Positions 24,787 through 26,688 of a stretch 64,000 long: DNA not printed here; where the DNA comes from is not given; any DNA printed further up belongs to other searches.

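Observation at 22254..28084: Translationally coupled four-gene operon: unknown 514-aa protein, split TIM-barrel with coiled-coil insert, TldD, TldE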

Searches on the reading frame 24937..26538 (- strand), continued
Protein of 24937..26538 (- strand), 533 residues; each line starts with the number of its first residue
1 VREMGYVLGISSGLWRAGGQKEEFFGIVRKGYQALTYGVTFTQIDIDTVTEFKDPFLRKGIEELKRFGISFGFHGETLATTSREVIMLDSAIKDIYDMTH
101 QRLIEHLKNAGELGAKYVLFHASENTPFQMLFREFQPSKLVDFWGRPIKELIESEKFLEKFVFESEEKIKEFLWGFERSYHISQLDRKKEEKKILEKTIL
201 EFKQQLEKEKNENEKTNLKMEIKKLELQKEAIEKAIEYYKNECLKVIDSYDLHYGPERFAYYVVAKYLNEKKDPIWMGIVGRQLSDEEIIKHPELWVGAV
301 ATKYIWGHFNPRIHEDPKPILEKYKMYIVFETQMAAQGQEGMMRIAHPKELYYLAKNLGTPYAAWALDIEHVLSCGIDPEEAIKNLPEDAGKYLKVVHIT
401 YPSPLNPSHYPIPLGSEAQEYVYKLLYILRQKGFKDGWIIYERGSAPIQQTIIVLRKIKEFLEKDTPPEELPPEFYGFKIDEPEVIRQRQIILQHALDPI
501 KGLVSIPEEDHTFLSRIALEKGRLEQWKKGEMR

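Call 29: search_protein_families(library=pfam, alignment_id=A2, max_evalue=1)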
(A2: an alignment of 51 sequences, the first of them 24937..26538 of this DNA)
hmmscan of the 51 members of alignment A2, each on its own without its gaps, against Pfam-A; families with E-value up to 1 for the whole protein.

A. member 1, window:24937-26538:- (533 aa): 3 families
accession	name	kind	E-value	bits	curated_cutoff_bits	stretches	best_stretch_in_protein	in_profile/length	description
PF01261.30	AP_endonuc_2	-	1.8e-06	28.3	31.1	2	319-451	113-242/249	Xylose isomerase-like TIM barrel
PF14335.11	DUF4391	-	0.057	13.7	29.9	1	163-226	167-229/232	Domain of unknown function (DUF4391)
PF03961.19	FapA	-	0.14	12.2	31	1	164-244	138-235/272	Flagellar Assembly Protein A beta solenoid domain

B. families by the number of members that match (of 51 scanned): 60 families (the first 25 are shown)
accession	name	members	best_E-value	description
PF01261.30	AP_endonuc_2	36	1.7e-11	Xylose isomerase-like TIM barrel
PF07707.21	BACK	3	0.029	BTB And C-terminal Kelch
PF02724.19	CDC45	2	0.025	CDC45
PF05732.17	RepL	2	0.03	Firmicute plasmid replication protein (RepL)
PF20698.3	PIN-TPR-GreABC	2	0.057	PIN domain associated with the TPR-GreAB-C-PIN system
PF15603.11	Imm74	2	0.061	Immunity protein 74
PF10643.14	Cytochrome-c551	2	0.073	Photosystem P840 reaction-centre cytochrome c-551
PF03961.19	FapA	2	0.14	Flagellar Assembly Protein A beta solenoid domain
PF02234.24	CDI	1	0.0041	Cyclin-dependent kinase inhibitor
PF13476.12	AAA_23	1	0.0065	AAA domain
PF21379.2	Gp6-like_1st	1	0.0072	Baseplate wedge protein gp6-like, helical domain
PF20263.4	LYRM2-like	1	0.0082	LYR motif-containing protein 2-like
PF13618.11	Gluconate_2-dh3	1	0.0088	Gluconate 2-dehydrogenase subunit 3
PF19578.4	DUF6090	1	0.016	Family of unknown function (DUF6090)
PF22935.1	RM44_endonuclase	1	0.021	Large ribosomal subunit protein mL44, endonuclease domain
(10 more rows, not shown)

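Call 54: find_encoding_contigs(protein=P0125, flank=6000, max_places=2)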
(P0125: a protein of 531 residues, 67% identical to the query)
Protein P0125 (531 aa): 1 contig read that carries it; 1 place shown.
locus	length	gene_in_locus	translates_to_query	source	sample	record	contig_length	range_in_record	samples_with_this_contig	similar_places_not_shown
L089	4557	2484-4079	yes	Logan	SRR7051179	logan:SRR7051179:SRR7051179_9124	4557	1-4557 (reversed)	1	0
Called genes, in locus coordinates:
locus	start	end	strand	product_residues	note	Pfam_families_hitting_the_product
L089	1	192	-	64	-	?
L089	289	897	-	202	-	PF00069:Pkinase, PF01163:RIO1, PF01636:APH, PF06293:Kdo, PF07714:PK_Tyr_Ser-Thr (weak), PF03109:ABC1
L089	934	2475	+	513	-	-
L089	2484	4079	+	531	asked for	PF01261:AP_endonuc_2 (faint)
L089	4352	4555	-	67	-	?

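Call 55: find_encoding_contigs(protein=P0127, flank=6000, max_places=2)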
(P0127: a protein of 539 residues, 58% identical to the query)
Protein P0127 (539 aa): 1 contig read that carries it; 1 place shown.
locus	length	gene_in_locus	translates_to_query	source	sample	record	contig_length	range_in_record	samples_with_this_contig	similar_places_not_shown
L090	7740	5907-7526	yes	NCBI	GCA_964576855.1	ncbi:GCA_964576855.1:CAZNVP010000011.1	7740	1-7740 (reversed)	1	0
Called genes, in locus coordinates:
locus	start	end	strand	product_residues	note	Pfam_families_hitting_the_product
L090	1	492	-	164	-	?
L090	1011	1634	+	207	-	PF00583:Acetyltransf_1, PF13508:Acetyltransf_7, PF13673:Acetyltransf_10 (weak)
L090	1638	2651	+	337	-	PF01546:Peptidase_M20, PF07687:M20_dimer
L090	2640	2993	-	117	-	PF01909:NTP_transf_2, PF18765:Polbeta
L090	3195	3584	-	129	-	PF02675:AdoMet_dc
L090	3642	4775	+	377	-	PF01142:TruD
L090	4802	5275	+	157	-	-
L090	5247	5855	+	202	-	-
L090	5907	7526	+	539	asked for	PF01261:AP_endonuc_2 (faint)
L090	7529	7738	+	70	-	?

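Call 58: search_protein_families(library=phrogs, proteins=[window:24937-26538:-], max_evalue=0.1)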
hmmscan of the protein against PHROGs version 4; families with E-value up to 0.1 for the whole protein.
window:24937-26538:- (533 aa): 1 family
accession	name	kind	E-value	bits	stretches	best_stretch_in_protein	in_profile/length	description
phrog_1625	-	moron, auxiliary metabolic gene and host takeover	0.066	14.2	0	183-243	33-93/110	involved in bacteriocin production or immunity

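Call 59: search_protein_families(library=padloc, proteins=[window:24937-26538:-], max_evalue=0.1)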
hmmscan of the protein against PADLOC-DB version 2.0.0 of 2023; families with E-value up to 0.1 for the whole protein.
window:24937-26538:- (533 aa): 1 family
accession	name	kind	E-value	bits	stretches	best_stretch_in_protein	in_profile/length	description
PDLC03859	LmuB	-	0.0029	14.9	1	104-241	369-470/611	-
